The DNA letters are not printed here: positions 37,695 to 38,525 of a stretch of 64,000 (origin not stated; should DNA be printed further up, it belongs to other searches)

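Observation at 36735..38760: ~2-kb low-GC island: DUF433 protein, 3-TM membrane protein, and an RHH-NUDIX pair behind a perfect palindrome; candidate novel toxin-antitoxin/defence module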

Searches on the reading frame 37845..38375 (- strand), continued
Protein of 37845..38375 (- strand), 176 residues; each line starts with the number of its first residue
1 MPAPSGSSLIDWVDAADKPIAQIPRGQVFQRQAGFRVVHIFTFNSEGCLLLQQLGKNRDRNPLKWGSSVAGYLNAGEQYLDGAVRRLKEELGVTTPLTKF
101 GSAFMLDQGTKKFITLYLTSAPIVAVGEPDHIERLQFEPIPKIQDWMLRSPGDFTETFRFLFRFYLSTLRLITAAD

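Call 80: search_solved_structures(query=A3, max_evalue=0.001, show_alignments=3)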
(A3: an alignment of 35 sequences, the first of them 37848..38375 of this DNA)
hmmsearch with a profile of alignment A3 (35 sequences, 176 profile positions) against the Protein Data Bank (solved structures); distinct sequences matched with E-value up to 0.001: 12.
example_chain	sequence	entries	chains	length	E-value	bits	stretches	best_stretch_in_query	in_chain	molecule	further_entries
2fkb_A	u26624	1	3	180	3.1e-15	59.7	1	7-149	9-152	Putative Nudix hydrolase yfcD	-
1q27_A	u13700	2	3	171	4.9e-13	52.6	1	8-149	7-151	Putative Nudix hydrolase DR0079 | Putative Nudix hydrolase DR_0079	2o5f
3hyq_A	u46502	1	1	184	1.1e-08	38.3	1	7-154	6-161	Isopentenyl-diphosphate Delta-isomerase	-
1ow2_A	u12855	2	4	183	5.9e-07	32.8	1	19-95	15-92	ISOPENTENYL-DIPHOSPHATE DELTA-ISOMERASE | ISOPENTENYL DIPHOSPHATE DELTA-ISOMERASE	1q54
1hx3_A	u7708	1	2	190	6.3e-07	32.7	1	19-95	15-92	ISOPENTENYL DIPHOSPHATE DELTA-ISOMERASE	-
2b2k_A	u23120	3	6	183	4.7e-06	29.8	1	19-95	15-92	Isopentenyl-diphosphate delta-isomerase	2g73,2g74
1i9a_A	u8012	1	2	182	4.8e-06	29.8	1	19-95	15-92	ISOPENTENYL-DIPHOSPHATE DELTA-ISOMERASE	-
1nfs_A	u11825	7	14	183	4.9e-06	29.8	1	19-95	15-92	ISOPENTENYL-DIPHOSPHATE DELTA-ISOMERASE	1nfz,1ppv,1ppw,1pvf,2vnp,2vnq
1x83_A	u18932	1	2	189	4.9e-06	29.7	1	19-95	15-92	Isopentenyl-diphosphate delta-isomerase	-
1r67_A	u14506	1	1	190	5e-06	29.7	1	19-95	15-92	Isopentenyl-diphosphate delta-isomerase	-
1x84_A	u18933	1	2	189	5.1e-06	29.7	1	19-95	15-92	Isopentenyl-diphosphate delta-isomerase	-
1hzt_A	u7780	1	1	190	5.2e-06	29.7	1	19-95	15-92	ISOPENTENYL DIPHOSPHATE DELTA-ISOMERASE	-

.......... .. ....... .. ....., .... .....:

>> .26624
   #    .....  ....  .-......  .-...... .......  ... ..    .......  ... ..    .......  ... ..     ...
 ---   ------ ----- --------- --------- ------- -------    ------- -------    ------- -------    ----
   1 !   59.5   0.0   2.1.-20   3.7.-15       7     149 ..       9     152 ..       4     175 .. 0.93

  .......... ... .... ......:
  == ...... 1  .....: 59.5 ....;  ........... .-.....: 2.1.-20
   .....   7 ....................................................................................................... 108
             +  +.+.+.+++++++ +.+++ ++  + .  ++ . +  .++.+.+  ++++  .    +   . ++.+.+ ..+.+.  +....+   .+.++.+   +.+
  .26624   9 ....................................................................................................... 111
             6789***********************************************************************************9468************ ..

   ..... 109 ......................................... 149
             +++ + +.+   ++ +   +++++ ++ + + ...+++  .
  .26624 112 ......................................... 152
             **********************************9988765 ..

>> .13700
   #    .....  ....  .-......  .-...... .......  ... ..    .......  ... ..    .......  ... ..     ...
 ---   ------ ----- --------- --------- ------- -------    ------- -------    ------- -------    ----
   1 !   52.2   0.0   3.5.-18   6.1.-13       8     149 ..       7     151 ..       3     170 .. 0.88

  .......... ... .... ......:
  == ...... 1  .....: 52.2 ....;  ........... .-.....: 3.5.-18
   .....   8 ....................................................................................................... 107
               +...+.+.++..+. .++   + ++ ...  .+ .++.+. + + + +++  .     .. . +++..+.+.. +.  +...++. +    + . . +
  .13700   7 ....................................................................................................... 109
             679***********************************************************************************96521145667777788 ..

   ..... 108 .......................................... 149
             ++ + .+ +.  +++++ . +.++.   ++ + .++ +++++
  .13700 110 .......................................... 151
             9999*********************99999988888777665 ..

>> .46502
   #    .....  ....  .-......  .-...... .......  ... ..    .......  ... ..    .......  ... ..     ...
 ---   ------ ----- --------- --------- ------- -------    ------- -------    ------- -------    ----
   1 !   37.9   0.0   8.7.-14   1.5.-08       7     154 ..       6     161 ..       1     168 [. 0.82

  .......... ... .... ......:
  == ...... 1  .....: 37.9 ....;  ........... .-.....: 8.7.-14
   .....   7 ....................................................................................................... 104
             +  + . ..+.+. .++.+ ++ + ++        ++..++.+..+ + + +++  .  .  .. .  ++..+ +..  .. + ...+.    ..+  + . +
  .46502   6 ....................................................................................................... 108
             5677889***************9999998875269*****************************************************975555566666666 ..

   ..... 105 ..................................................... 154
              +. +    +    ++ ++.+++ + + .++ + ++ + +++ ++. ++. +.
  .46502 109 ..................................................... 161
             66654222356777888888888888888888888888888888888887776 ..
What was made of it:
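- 37845..38375 (-): NUDIX-fold protein of 176 aa, YfcD/DR_0079-like, with a variant Nudix box (RRLKEE) and a subfamily-specific C-terminal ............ helix. Convergent with 8xMP, with 18 nt between the two stop codons. Closest solved structures are 2FKB (3e-15) and 1Q27 (5e-13) (call 80).
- On NUDIX superfamily: Profile hits to 2FKB and 1Q27 (call 80).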

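Call 84: search_protein_families(library=pfam, alignment_id=A11, max_evalue=0.00001)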
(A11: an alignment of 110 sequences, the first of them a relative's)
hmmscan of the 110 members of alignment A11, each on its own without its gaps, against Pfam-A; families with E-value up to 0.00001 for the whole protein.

A. member 1, L047:1557-2639:+ (361 aa): 3 families
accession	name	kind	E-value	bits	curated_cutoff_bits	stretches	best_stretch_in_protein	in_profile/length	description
PF00730.31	HhH-GPD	-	7.8e-23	81.3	26.2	1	32-158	2-102/108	HhH-GPD superfamily base excision DNA repair protein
PF14815.12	NUDIX_4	-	1.4e-09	38.1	35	1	230-345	4-112/113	NUDIX domain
PF00633.29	HHH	-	2.3e-06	27.6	24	1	96-122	4-30/30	Helix-hairpin-helix motif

B. families by the number of members that match (of 110 scanned): 119 families (the first 25 are shown)
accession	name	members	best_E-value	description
PF01381.28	HTH_3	5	3.4e-11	Helix-turn-helix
PF13443.12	HTH_26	4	3.3e-10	Cro/C1-type HTH DNA-binding domain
PF13560.12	HTH_31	4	9.2e-08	Helix-turn-helix domain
PF02577.19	BFN_dom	3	3.1e-42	Bifunctional nuclease domain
PF02195.25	ParB_N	3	9e-35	ParB N-terminal domain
PF17762.8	HTH_ParB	3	1.1e-31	ParB HTH domain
PF00004.35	AAA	3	7.5e-29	ATPase family associated with various cellular activities (AAA)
PF00308.24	Bac_DnaA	2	4.6e-68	Bacterial DnaA ATPAse domain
PF11946.13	DUF3463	2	1.6e-57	Domain of unknown function (DUF3463)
PF07478.18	Dala_Dala_lig_C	2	9.4e-54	D-ala D-ala ligase C-terminus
PF02527.21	GidB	2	9.1e-39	rRNA small subunit methyltransferase G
PF00155.27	Aminotran_1_2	2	7.9e-38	Aminotransferase class I and II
PF00768.25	Peptidase_S11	2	3.8e-35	D-alanyl-D-alanine carboxypeptidase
PF13419.12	HAD_2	2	5.9e-30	Haloacid dehalogenase-like hydrolase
PF08299.17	Bac_DnaA_C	2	1.6e-29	Bacterial dnaA protein helix-turn-helix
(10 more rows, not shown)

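Call 85: search_protein_families(library=padloc, alignment_id=A11, max_evalue=1e-8)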
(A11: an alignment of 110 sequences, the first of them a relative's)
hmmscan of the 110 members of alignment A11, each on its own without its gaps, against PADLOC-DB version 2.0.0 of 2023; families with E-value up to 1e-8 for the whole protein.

A. member 1, L047:1557-2639:+ (361 aa): 1 family
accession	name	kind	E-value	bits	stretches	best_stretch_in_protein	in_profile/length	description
PDLC03398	REase_II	-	1.1e-27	95.1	1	7-202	16-213/221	Type II nicking endonuclease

B. families by the number of members that match (of 110 scanned): 40 families (the first 25 are shown)
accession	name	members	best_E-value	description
PDLC04916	PDC-S11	2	4.5e-15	-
PDLC04790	PDC-S01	1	1.4e-157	-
PDLC04676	PDC-M48B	1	2.2e-86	-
PDLC02196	IetA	1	2.1e-70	-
PDLC04232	IetA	1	1.4e-66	-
PDLC04783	PDC-M72A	1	5.8e-55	-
PDLC02195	IetA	1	9.1e-53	-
PDLC03375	MTase_II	1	4.3e-49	Type II methyltransferase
PDLC04789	PDC-S01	1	6.9e-48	-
PDLC03626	REase_MTase_IIG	1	1.4e-43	Type IIG restriction enzyme-methyltransferase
PDLC04231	IetA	1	3.8e-37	-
PDLC04791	PDC-S01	1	3.7e-29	-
PDLC04787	PDC-S01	1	2.9e-28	-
PDLC03398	REase_II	1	1.1e-27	Type II nicking endonuclease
PDLC04909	PDC-S11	1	1.1e-27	-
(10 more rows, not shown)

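Call 93: search_protein_families(library=pfam, proteins=[L049:4304-4786:-], max_evalue=0.01)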
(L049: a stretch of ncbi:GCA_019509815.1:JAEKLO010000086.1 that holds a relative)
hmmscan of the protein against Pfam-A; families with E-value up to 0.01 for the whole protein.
L049:4304-4786:- (161 aa): 0 families

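Call 95: find_encoding_contigs(protein=P0014, flank=6000, max_places=2)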
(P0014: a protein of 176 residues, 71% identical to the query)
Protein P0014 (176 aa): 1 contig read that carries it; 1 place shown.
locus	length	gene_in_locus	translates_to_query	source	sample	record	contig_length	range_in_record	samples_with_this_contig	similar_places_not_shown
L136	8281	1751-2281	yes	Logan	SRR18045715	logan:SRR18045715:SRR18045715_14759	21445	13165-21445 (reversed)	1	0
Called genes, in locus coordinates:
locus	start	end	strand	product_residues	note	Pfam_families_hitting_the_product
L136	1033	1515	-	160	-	PF02381:MraZ (faint)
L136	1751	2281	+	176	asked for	PF00293:NUDIX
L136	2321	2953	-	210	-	PF24838:8xMP (weak)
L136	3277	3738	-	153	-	-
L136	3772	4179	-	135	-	-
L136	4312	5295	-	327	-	PF01207:Dus, PF01070:FMN_dh (faint)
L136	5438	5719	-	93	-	PF10387:DUF2442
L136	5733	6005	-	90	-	-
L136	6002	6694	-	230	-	PF03781:FGE-sulfatase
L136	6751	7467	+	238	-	PF13489:Methyltransf_23 (weak), PF08241:Methyltransf_11, PF08242:Methyltransf_12 (weak), PF13649:Methyltransf_25, PF13847:Methyltransf_31 (weak)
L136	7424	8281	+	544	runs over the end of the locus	PF10079:Rossmann-like_BshC, PF24850:CC_BshC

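Call 96: find_encoding_contigs(protein=P0013, flank=6000, max_places=2)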
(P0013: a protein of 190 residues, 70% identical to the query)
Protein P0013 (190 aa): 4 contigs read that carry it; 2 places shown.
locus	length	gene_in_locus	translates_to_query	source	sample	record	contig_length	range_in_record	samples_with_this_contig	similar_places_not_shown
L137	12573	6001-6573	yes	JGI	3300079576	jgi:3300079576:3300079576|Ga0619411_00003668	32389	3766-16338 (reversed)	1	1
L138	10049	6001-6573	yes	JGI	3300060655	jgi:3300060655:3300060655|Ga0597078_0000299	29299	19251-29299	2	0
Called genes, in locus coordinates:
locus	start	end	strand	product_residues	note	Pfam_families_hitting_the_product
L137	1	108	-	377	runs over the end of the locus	PF00762:Ferrochelatase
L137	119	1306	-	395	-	PF07992:Pyr_redox_2 (weak)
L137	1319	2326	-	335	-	PF12850:Metallophos_2 (weak)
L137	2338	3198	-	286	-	PF04055:Radical_SAM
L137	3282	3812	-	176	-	-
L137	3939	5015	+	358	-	PF00195:Chal_sti_synt_N, PF08392:FAE1_CUT1_RppA, PF02797:Chal_sti_synt_C, PF08541:ACP_syn_III_C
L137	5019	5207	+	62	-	PF19891:DUF6364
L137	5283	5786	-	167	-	-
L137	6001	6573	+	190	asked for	PF00293:NUDIX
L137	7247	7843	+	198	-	PF04191:PEMT, PF04140:ICMT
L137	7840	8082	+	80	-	PF00550:PP-binding (weak)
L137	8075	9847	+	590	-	PF00501:AMP-binding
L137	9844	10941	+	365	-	PF01266:DAO (faint), PF01494:FAD_binding_3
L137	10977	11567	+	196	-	PF04264:YceI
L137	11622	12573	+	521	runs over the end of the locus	PF19864:Radical_SAM_N2, PF04055:Radical_SAM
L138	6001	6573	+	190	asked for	PF00293:NUDIX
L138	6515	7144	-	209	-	PF24838:8xMP (weak)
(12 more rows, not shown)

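Call 97: find_encoding_contigs(protein=P0028, flank=6000, max_places=2)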
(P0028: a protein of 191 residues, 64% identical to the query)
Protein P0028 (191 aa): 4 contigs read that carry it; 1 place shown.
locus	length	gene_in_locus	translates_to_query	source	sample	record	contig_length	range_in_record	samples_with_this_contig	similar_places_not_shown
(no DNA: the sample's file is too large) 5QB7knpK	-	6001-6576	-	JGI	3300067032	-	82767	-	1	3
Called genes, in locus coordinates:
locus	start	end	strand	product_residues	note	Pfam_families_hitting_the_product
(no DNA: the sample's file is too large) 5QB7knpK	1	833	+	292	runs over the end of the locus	PF02195:ParB_N, PF17762:HTH_ParB, PF23552:ParB_C (weak)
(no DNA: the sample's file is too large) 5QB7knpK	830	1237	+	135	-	PF04519:Bactofilin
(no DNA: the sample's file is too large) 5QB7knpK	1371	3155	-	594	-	PF01663:Phosphodiest (weak)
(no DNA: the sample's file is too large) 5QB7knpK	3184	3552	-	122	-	-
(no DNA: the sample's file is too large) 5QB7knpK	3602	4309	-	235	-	PF10502:Peptidase_S26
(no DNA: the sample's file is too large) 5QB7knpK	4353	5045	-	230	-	PF10502:Peptidase_S26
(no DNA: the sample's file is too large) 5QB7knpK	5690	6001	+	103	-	-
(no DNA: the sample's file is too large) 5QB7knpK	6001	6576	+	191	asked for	PF00293:NUDIX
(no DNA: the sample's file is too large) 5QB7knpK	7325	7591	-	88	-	-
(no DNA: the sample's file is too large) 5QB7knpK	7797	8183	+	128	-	PF03091:CutA1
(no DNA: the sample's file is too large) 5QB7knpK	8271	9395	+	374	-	PF01008:IF-2B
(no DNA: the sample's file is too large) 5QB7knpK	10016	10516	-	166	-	-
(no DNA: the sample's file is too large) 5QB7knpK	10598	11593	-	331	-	PF01207:Dus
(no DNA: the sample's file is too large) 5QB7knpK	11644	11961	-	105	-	-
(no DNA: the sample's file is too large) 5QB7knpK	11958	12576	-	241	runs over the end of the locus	PF03781:FGE-sulfatase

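Call 106: search_protein_families(library=phrogs, proteins=[window:37845-38375:-], max_evalue=0.001)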
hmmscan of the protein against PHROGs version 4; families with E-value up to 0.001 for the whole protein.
window:37845-38375:- (176 aa): 1 family
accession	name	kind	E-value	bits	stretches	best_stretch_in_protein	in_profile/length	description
phrog_1198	-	other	2.6e-08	34.9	1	38-108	40-112/253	MutT/NUDIX hydrolase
